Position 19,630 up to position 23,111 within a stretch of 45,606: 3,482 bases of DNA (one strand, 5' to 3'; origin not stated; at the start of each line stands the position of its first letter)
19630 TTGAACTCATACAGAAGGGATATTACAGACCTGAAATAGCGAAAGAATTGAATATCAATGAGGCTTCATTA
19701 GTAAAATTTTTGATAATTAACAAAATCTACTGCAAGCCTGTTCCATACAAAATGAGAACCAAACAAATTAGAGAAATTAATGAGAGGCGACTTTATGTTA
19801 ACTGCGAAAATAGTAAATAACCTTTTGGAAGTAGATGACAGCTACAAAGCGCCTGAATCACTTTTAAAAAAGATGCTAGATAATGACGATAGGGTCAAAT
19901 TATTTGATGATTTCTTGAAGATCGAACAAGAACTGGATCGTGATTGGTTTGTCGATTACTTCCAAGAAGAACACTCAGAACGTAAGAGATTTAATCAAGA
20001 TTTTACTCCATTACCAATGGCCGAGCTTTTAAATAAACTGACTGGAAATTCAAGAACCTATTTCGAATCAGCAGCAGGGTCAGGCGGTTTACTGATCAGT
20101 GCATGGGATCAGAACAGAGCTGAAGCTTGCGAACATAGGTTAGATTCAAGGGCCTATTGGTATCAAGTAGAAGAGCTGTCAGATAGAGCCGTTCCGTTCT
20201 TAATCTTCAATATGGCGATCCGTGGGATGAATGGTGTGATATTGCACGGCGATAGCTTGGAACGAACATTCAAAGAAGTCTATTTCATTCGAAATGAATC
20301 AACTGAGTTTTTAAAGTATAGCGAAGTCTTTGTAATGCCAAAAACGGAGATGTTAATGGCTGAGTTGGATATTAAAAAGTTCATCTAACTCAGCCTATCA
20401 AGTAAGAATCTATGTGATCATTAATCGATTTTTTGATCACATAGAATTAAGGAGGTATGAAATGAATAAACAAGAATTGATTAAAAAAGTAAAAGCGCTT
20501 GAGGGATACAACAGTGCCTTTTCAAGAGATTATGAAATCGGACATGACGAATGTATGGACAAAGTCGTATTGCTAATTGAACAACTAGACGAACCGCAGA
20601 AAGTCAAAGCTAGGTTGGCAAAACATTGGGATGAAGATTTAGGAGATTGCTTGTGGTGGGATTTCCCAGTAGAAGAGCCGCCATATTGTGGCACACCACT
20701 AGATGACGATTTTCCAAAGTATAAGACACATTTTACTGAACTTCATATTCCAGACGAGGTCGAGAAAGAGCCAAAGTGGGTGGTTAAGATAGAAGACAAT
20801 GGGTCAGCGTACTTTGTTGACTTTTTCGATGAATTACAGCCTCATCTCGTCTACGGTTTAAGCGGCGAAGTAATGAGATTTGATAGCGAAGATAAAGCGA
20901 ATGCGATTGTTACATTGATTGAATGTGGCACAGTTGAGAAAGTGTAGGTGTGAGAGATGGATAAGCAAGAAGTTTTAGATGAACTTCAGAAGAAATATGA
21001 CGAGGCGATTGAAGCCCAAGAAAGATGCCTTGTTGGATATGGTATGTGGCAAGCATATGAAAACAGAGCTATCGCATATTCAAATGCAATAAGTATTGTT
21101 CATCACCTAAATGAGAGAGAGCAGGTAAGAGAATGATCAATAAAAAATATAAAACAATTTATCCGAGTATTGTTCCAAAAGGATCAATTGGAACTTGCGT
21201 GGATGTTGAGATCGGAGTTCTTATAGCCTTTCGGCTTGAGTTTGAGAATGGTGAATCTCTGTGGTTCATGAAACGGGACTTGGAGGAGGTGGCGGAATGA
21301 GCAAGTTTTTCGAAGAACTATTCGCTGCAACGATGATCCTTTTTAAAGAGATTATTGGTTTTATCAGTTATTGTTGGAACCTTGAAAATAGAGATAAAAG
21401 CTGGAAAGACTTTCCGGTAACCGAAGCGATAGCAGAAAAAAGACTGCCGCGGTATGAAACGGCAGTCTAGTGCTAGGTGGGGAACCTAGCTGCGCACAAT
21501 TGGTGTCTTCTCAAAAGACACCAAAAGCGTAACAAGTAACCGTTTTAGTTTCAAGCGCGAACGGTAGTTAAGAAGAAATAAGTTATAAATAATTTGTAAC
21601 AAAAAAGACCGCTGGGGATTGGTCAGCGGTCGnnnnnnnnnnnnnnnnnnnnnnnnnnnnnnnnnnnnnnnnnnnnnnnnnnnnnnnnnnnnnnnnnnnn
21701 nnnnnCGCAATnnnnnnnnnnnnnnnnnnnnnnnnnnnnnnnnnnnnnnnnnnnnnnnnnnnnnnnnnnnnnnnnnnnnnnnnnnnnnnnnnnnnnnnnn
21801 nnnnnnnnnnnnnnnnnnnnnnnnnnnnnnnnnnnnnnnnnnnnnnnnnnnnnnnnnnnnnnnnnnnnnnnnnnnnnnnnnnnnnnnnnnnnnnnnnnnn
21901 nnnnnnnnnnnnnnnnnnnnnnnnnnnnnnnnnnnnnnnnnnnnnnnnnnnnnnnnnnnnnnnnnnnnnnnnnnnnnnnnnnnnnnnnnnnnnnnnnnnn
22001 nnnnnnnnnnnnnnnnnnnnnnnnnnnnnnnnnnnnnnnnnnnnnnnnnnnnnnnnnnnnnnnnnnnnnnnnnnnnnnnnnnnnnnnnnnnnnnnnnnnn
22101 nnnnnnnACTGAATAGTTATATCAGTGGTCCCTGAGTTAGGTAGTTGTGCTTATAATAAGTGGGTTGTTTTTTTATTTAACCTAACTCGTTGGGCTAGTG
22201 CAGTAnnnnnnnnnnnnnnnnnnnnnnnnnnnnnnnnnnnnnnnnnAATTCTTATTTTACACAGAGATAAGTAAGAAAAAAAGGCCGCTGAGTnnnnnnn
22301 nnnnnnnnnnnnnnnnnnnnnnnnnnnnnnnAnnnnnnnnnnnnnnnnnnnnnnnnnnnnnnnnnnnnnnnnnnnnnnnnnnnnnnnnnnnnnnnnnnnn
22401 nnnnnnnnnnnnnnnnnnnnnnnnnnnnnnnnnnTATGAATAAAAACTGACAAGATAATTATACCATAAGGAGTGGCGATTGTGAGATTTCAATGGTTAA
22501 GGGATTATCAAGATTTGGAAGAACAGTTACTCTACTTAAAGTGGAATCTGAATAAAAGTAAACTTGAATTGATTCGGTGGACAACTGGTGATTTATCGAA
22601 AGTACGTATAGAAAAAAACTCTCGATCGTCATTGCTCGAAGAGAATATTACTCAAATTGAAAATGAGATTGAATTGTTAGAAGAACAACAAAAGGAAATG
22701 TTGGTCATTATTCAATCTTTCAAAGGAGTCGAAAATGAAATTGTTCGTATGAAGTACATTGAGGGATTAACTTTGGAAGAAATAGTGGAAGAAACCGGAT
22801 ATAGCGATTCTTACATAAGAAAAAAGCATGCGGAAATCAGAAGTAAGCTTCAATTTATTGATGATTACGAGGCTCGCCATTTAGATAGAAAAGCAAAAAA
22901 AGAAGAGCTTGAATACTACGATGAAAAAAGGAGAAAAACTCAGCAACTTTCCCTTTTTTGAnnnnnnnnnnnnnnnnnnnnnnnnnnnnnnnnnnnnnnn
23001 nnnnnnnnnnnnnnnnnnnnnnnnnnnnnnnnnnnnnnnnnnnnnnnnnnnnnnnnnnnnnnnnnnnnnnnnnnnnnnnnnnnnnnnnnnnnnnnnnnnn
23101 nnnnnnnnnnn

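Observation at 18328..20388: Second full-length tyrosine recombinase in the early region, followed by a SANT/Myb-repeat protein and a methyltransferase-like protein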

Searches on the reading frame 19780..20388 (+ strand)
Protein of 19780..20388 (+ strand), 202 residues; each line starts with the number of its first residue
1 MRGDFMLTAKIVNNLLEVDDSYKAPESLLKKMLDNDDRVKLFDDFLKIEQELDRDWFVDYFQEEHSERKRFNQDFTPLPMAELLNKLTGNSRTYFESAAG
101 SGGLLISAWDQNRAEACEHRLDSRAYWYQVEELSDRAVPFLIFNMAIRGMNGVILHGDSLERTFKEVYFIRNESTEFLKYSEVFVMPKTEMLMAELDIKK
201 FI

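Call 3: search_protein_families(library=pfam, proteins=[window:19780-20388:+], max_evalue=0.01)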
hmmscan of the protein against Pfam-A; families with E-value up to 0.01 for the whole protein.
window:19780-20388:+ (202 aa): 1 family
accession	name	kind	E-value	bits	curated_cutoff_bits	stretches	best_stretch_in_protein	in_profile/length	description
PF02384.22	N6_Mtase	-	5.9e-05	23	20.4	1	57-163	13-118/311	N-6 DNA Methylase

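Call 4: search_protein_families(library=phrogs, proteins=[window:19780-20388:+], max_evalue=0.001)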
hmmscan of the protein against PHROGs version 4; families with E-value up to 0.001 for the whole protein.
window:19780-20388:+ (202 aa): 4 families
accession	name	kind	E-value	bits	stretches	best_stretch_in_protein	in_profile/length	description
phrog_1071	-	other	2.1e-73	247.3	1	6-202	2-198/223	DNA methyltransferase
phrog_6380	-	other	4.1e-22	79.7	1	54-188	3-126/382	DNA methyltransferase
phrog_33645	-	unknown function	2.2e-11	44.6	1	8-65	4-61/67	-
phrog_2713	-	unknown function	0.00022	21.3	1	24-163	145-283/520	-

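Call 6: search_protein_families(library=ncbifam, proteins=[window:19780-20388:+], max_evalue=0.01)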
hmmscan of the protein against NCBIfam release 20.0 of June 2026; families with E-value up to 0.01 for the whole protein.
window:19780-20388:+ (202 aa): 0 families

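Call 8: search_dna_similar(query=window:19780-20388:+, collection=phages, mode=protein, max_rows=40)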
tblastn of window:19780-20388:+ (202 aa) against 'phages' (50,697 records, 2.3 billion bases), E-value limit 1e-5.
Records with a match: 212; places in all: 214; records where one place covers at least 80% of the query: 186.
Best place of each record, by identity: <60% 212.
By first word of the organism name: Lactococcus 111; Streptococcus 59; Lactobacillus 11; Leuconostoc 7; Staphylococcus 6; Bacteriophage 6; Lacticaseibacillus 3; Listeria 3; Enterococcus 2; Latilactobacillus 1; and 3 more.
By host as written in the record: Lactococcus lactis subsp. cremoris CA-49 39; Lactococcus lactis 38; - 18; Streptococcus thermophilus 14; Lactococcus lactis SMQ-86 11; Streptococcus equinus MEM7 5; Streptococcus pyogenes MGAS315 4; Lactobacillus rhamnosus 4; and 55 more.
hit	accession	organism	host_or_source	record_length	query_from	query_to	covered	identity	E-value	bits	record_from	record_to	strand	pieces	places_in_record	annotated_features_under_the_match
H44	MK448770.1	Streptococcus phage Javan477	Streptococcus pyogenes ERR473551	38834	1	202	100%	46.5%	4e-57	199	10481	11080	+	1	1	hypothetical protein (x2)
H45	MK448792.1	Streptococcus phage Javan521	Streptococcus pyogenes MGAS8232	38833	1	202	100%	46.5%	4e-57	199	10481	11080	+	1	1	hypothetical protein (x2)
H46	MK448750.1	Streptococcus phage Javan393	Streptococcus parauberis KRS-02083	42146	3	202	99%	46.3%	2e-57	199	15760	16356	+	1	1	hypothetical protein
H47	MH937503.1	Streptococcus phage CHPC1084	Streptococcus thermophilus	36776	2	201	99%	46.3%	3e-57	199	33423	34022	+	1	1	hypothetical protein (x2)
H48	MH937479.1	Streptococcus phage CHPC952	Streptococcus thermophilus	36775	2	201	99%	46.3%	3e-57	199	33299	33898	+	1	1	hypothetical protein (x2)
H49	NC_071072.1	Streptococcus phage CHPC952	Streptococcus thermophilus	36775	2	201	99%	46.3%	3e-57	199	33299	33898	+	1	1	hypothetical protein (x2)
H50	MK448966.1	Streptococcus phage Javan508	Streptococcus pyogenes MGAS315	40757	3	202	99%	46.0%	4e-57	199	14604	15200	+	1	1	hypothetical protein (x2)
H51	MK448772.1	Streptococcus phage Javan483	Streptococcus pyogenes GA03799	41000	3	202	99%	46.0%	4e-57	199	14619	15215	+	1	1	hypothetical protein (x2)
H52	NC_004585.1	Streptococcus phage 315.2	Streptococcus pyogenes MGAS315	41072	3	202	99%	46.0%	4e-57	199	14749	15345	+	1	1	hypothetical protein (x2)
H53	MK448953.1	Streptococcus phage Javan474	Streptococcus pyogenes ERR448939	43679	3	202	99%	46.0%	5e-57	199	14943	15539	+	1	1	hypothetical protein (x2)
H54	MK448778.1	Streptococcus phage Javan493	Streptococcus pyogenes Manfredo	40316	3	202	99%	46.0%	6e-57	198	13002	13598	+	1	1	hypothetical protein (x2)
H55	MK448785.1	Streptococcus phage Javan507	Streptococcus pyogenes MGAS315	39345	4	202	99%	46.2%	1e-56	197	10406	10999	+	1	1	hypothetical protein (x2)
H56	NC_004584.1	Streptococcus phage 315.1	Streptococcus pyogenes MGAS315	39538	4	202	99%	46.2%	1e-56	197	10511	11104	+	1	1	hypothetical protein (x2)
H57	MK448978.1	Streptococcus phage Javan532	Streptococcus pyogenes SSI-1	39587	4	202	99%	46.2%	1e-56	197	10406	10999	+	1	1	hypothetical protein (x2)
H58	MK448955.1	Streptococcus phage Javan478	Streptococcus pyogenes ERR473564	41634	3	202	99%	45.5%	3e-56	196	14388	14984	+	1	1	hypothetical protein (x2)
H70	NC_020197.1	Streptococcus phage TP-J34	Streptococcus thermophilus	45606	7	202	97%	44.7%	8e-55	192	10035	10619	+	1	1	DNA methyltransferase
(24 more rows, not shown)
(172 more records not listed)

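Call 51: find_homologous_proteins(query=window:19780-20388:+, max_evalue=1e-10)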
Query window:19780-20388:+ (202 aa): 505 proteins with E <= 1e-10 among 609 candidates; the best 120 are listed.
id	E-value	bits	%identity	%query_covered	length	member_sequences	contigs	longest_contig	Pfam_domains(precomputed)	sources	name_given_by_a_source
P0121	2.8e-126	437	99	98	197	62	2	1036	-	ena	-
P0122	5.7e-123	426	97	98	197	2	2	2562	-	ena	-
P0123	7.9e-116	403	90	98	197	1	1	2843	-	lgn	-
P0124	3.1e-115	401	92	98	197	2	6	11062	-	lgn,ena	-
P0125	4.4e-114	397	91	98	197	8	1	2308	-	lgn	-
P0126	2.9e-113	394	91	98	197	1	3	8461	-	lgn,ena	-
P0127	1.0e-112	393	88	98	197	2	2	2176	-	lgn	-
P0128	6.5e-112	390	89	98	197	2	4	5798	-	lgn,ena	-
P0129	1.9e-109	382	87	98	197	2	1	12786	PF02384.23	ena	-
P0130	1.5e-107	376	87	97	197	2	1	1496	-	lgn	-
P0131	5.9e-92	325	74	98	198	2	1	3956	PF02384.23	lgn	-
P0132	1.1e-88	314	72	96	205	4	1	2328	PF02384.23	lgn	-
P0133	2.5e-87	310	71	97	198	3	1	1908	-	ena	-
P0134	5.8e-87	308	72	96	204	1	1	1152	PF02384.23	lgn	-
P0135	1.5e-85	304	70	97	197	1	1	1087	PF02384.23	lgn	-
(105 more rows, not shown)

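Call 56: search_protein_families(library=padloc, proteins=[window:19795-20388:+], max_evalue=0.001)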
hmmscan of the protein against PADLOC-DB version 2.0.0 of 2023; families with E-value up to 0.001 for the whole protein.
window:19795-20388:+ (197 aa): 0 families

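Call 57: get_annotated_region(hit=H52, flank=3000)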
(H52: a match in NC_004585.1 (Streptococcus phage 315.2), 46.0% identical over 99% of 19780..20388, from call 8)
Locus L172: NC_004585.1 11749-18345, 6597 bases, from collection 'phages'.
description: Streptococcus prophage 315.2, complete genome.
organism: Streptococcus phage 315.2 (NCBI taxid 198539)
taxonomy: Viruses; Duplodnaviria; Heunggongvirae; Uroviricota; Caudoviricetes
host: Streptococcus pyogenes MGAS315; source: -; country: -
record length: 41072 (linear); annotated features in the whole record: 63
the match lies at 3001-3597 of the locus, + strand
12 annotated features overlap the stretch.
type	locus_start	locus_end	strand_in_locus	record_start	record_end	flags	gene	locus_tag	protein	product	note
CDS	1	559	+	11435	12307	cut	-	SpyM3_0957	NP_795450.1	putative DNA primase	best blastp hit: gb|AAC97924.1| (AF077306) putative primase; gp506 [Streptococcus thermophilus bacteriophage Sfi19, and ...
CDS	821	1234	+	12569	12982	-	-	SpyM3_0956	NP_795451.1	hypothetical protein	best blastp hit: pir||T18438 hypothetical protein C0415c - malaria parasite (Plasmodium falciparum)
CDS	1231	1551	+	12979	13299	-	-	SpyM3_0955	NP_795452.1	hypothetical protein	best non-GAS blastp hit: gb|AAD21914.1| (AF085222) unknown [Streptococcus thermophilus bacteriophage DT1]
CDS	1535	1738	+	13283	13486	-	-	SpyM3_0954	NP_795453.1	hypothetical protein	best blastp hit: gb|AAL98311.1| (AE010086) hypothetical phage protein [Streptococcus pyogenes MGAS8232]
CDS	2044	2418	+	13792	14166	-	-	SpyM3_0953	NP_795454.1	putative DNA methyltransferase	best non-GAS blastp hit: emb|CAB53840.1| (AJ242593) putative methyltransferase [Bacteriophage A118]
CDS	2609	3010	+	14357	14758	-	-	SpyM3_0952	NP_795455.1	hypothetical protein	best blastp hit: gb|AAF30832.1|AE002139_5 (AE002139) heat-inducible transcription repressor [Ureaplasma urealyticum]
CDS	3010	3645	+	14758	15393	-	-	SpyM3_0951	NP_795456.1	hypothetical protein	best non-GAS blastp hit: emb|CAC97637.1| (AL596172) similar to phage related proteins [Listeria innocua], and ...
CDS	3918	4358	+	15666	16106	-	-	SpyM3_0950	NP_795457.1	hypothetical protein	best non-GAS blastp hit: gb|AAF63071.1|AF158600_26 (AF158600) gp137 [Streptococcus thermophilus bacteriophage Sfi11]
CDS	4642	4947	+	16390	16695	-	-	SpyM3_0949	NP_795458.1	hypothetical protein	best blastp hit: gi|15805609|ref|NP_294305.1| hypothetical protein [Deinococcus radiodurans]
CDS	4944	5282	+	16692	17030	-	-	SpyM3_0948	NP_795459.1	hypothetical protein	best non-GAS blastp hit: dbj|BAA97843.1| (AB044554) phi PVL ORF 63 homologue [Staphylococcus aureus prophage phiPV83]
CDS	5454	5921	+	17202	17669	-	-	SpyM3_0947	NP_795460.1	hypothetical protein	best non-GAS blastp hit: emb|CAB63682.1| (AJ251790) hypothetical protein [Lactobacillus casei bacteriophage A2]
CDS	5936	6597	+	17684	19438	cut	-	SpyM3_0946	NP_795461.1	hypothetical protein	best non-GAS blastp hit: emb|CAB63682.1| (AJ251790) hypothetical protein [Lactobacillus casei bacteriophage A2]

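Call 58: get_annotated_region(hit=H70, flank=3000)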
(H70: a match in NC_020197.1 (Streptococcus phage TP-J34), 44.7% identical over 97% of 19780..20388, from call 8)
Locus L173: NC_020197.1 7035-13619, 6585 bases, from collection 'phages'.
description: Streptococcus phage TP-J34 complete genome.
organism: Streptococcus phage TP-J34 (NCBI taxid 73422)
taxonomy: Viruses; Duplodnaviria; Heunggongvirae; Uroviricota; Caudoviricetes; Aliceevansviridae; Brussowvirus; Brussowvirus TPJ34
host: Streptococcus thermophilus; source: -; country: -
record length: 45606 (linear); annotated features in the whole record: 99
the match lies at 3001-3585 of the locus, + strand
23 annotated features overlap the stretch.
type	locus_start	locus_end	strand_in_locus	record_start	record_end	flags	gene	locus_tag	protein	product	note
CDS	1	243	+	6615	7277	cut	-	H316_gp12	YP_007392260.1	hypothetical protein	orf13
CDS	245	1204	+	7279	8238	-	-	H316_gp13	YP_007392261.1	hypothetical protein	orf14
CDS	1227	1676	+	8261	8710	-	-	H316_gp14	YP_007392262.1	single strand DNA binding protein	orf15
CDS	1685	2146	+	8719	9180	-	-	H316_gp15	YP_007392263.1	RusA-like Holliday junction resolvase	orf16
CDS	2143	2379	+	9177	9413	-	-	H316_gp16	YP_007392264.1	hypothetical protein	orf17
CDS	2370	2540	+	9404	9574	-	-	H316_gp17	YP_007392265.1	host nuclease inhibitor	orf18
CDS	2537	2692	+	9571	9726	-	-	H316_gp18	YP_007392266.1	hypothetical protein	orf19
regulatory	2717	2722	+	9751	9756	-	-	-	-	minus_35_signal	-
regulatory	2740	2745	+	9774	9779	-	-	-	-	minus_10_signal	-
CDS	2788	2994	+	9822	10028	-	-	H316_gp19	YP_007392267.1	hypothetical protein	orf20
CDS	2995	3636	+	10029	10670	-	-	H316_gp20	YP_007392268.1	DNA methyltransferase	orf21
CDS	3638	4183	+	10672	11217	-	-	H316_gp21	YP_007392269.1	hypothetical protein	orf22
CDS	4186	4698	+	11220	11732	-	-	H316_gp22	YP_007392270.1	DNA binding protein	orf23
CDS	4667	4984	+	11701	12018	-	-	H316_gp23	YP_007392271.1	DUF1372 family protein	orf24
CDS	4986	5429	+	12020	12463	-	-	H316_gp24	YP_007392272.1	hypothetical protein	orf25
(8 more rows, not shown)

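Call 62: predict_structure(alignment_id=A2)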
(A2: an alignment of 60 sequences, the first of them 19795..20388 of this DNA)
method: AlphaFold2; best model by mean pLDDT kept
length: 197 residues; sequences in the alignment: 60
mean_pLDDT: 85.4   pTM: 0.84
mean pLDDT of the five models: 85.4, 85.0, 84.0, 84.0, 83.7
residues with pLDDT >= 90: 100; 70-90: 66; 50-70: 26; < 50: 5
segments of 3 or more residues with pLDDT < 50: 63-67
pLDDT, mean of each block of 10 residues (from residue 1): 84 88 96 96 89 75 49 60 70 88 88 78 93 95 96 95 93 91 94 94
secondary structure, 60 per line:
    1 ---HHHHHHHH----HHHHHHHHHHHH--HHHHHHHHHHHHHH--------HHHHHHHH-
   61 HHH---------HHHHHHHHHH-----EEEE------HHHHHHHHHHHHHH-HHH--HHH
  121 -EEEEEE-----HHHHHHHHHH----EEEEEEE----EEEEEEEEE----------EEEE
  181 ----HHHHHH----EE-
elements in order: H4-11 H16-27 H30-43 H52-59 H73-82 E88-91 H98-111 E122-127 H133-142 E147-153 E158-166 E177-180 H185-190

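Call 65: fold_search(model_id=the predicted structure, library=pdb)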
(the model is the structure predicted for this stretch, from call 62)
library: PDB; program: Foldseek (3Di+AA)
matches with E <= 10: 963; with E <= 0.001: 1
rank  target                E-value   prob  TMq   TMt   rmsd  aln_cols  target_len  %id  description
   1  2f8l                  6.0e-04  1.00  0.42  0.28   7.1       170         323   20  Crystal structure of a putative class i s-adenosylmethionine-dependent methyltransferase (lmo1582) from listeria monocyt (released 2006-01-17)
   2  7vs4_B                2.3e-03  1.00  0.45  0.20   9.0       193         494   19  Crystal structure of PacII_M1M2S-DNA(m6A)-SAH complex (released 2022-11-30)
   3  7vs4_A                3.5e-03  1.00  0.39  0.17   8.0       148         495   17  Crystal structure of PacII_M1M2S-DNA(m6A)-SAH complex (released 2022-11-30)
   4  7vru_B                5.7e-03  1.00  0.37  0.16   4.0       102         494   20  Crystal structure of PacII_M1M2S-DNA-SAH complex (released 2022-11-30)
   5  7vru_A                6.1e-03  1.00  0.44  0.19   6.2       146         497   18  Crystal structure of PacII_M1M2S-DNA-SAH complex (released 2022-11-30)
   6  3ufb                  9.3e-03  1.00  0.38  0.16   6.1       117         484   13  Crystal structure of a modification subunit of a putative type I restriction enzyme from Vibrio vulnificus YJ016 (released 2012-11-07)
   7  3lkd_A                1.1e-02  0.97  0.38  0.18  11.7       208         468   15  Crystal Structure of the type I restriction-modification system methyltransferase subunit from Streptococcus thermophi (released 2010-02-09)
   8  3lkd_B                1.3e-02  0.90  0.31  0.15  12.6       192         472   15  Crystal Structure of the type I restriction-modification system methyltransferase subunit from Streptococcus thermophi (released 2010-02-09)
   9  3khk_B                4.0e-02  0.94  0.41  0.19   9.2       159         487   19  Crystal structure of type-I restriction-modification system methylation subunit (MM_0429) from Methanosarchina mazei. (released 2010-01-19)
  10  4nec_B                4.8e-02  0.98  0.30  0.25   3.2        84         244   18  Conversion of a Disulfide Bond into a Thioacetal Group during Echinomycin Biosynthesis (released 2014-01-15)
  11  4nec_C                5.1e-02  0.98  0.30  0.26   3.2        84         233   18  Conversion of a Disulfide Bond into a Thioacetal Group during Echinomycin Biosynthesis (released 2014-01-15)
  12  2okc_A                5.5e-02  0.80  0.36  0.19  10.1       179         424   15  Crystal structure of Type I restriction enzyme StySJI M protein (NP_813429.1) from Bacteroides thetaiotaomicron VPI-54 (released 2007-01-30)
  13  5wp4                  5.5e-02  0.28  0.25  0.12  15.2       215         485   13  Arabidopsis thaliana phosphoethanolamine N-methyltransferase 1 (AtPMT1, XIOPTL) in complex with SAH and phosphocholine (released 2017-11-15)
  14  5thy_A                5.5e-02  0.18  0.20  0.12  15.7       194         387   13  Crystal structure of SeMet-Substituted CurJ carbon methyltransferase (released 2016-10-19)
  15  5x62_B                5.5e-02  0.13  0.21  0.11  18.1       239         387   15  Crystal structure of a carnosine N-methyltransferase bound by AdoHcy (released 2017-07-26)
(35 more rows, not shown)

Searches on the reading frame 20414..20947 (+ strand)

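Call 3: search_protein_families(library=pfam, proteins=[window:20414-20947:+], max_evalue=0.01)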
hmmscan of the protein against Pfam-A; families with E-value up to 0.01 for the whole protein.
window:20414-20947:+ (177 aa): 0 families

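Call 4: search_protein_families(library=phrogs, proteins=[window:20414-20947:+], max_evalue=0.001)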
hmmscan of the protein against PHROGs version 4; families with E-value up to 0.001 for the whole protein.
window:20414-20947:+ (177 aa): 2 families
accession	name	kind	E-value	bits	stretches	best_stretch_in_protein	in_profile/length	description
phrog_34095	-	unknown function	6.5e-28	99.4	1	60-152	110-210/245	-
phrog_121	-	unknown function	8.2e-10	39.6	1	14-160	45-192/297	-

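Call 6: search_protein_families(library=ncbifam, proteins=[window:20414-20947:+], max_evalue=0.01)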
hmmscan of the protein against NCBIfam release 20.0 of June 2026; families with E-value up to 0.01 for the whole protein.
window:20414-20947:+ (177 aa): 0 families

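Call 56: search_protein_families(library=padloc, proteins=[window:20414-20947:+], max_evalue=0.001)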
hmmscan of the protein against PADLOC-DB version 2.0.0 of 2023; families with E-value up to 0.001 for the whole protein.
window:20414-20947:+ (177 aa): 0 families

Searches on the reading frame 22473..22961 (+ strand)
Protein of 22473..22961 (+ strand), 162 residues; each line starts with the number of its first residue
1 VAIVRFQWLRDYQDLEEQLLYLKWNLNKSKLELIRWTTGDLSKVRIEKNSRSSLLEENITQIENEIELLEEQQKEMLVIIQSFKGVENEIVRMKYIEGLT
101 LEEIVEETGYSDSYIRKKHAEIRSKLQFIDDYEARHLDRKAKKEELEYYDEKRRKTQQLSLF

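Call 3: search_protein_families(library=pfam, proteins=[window:22473-22961:+], max_evalue=0.01)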
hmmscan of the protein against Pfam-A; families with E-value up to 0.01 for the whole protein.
window:22473-22961:+ (162 aa): 5 families
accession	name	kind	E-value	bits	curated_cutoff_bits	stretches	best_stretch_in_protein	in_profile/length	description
PF04545.22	Sigma70_r4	-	4.4e-05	23.3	24.1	1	87-127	9-49/50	Sigma-70, region 4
PF08281.18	Sigma70_r4_2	-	0.00054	20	25.7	1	88-126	16-54/54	Sigma-70, region 4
PF04309.18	G3P_antiterm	-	0.0016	18.3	27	1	41-98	11-68/173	Glycerol-3-phosphate responsive antiterminator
PF05123.17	S_layer_N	-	0.0041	16.9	27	1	100-161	224-285/359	S-layer like family, central region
PF07638.17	Sigma70_ECF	-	0.0084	16.5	21.1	0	74-127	127-180/185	ECF sigma factor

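Call 4: search_protein_families(library=phrogs, proteins=[window:22473-22961:+], max_evalue=0.001)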
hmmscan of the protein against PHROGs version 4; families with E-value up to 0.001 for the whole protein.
window:22473-22961:+ (162 aa): 3 families
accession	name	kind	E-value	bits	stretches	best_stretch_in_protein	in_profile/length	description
phrog_36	-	transcription regulation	1.3e-19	71.7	1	7-159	58-217/220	transcriptional regulator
phrog_10157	-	unknown function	1.7e-09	39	1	52-124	72-144/153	-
phrog_1740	-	transcription regulation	1e-06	28.5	1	53-139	134-225/567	RNA polymerase sigma factor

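Call 6: search_protein_families(library=ncbifam, proteins=[window:22473-22961:+], max_evalue=0.01)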
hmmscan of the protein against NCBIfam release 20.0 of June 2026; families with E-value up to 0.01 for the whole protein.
window:22473-22961:+ (162 aa): 6 families
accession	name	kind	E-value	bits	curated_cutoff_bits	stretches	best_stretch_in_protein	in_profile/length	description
TIGR02937.1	sigma70-ECF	superfamily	2.9e-07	30.3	42.9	1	50-127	83-162/165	sigma-70 family RNA polymerase sigma factor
TIGR02999.1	Sig-70_X6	subfamily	0.002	18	126.15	1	51-126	104-178/183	ECF-type sigma factor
NF058625.1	sigma_PG0214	equivalog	0.0028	17.4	130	1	44-119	71-150/170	GFO_1088 family ECF-type sigma factor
TIGR02984.1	Sig-70_plancto1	subfamily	0.0061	16.2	183.75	1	70-116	128-174/189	RNA polymerase sigma-70 factor, Planctomycetaceae-specific subfamily 1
TIGR02989.1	Sig-70_gvs1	subfamily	0.0078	16.2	124.55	1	53-127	81-155/158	RNA polymerase sigma-70 factor, Rhodopirellula/Verrucomicrobium family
TIGR02980.1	SigBFG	subfamily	0.0084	15.8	234.35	1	41-119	138-215/227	SigB/SigF/SigG family RNA polymerase sigma factor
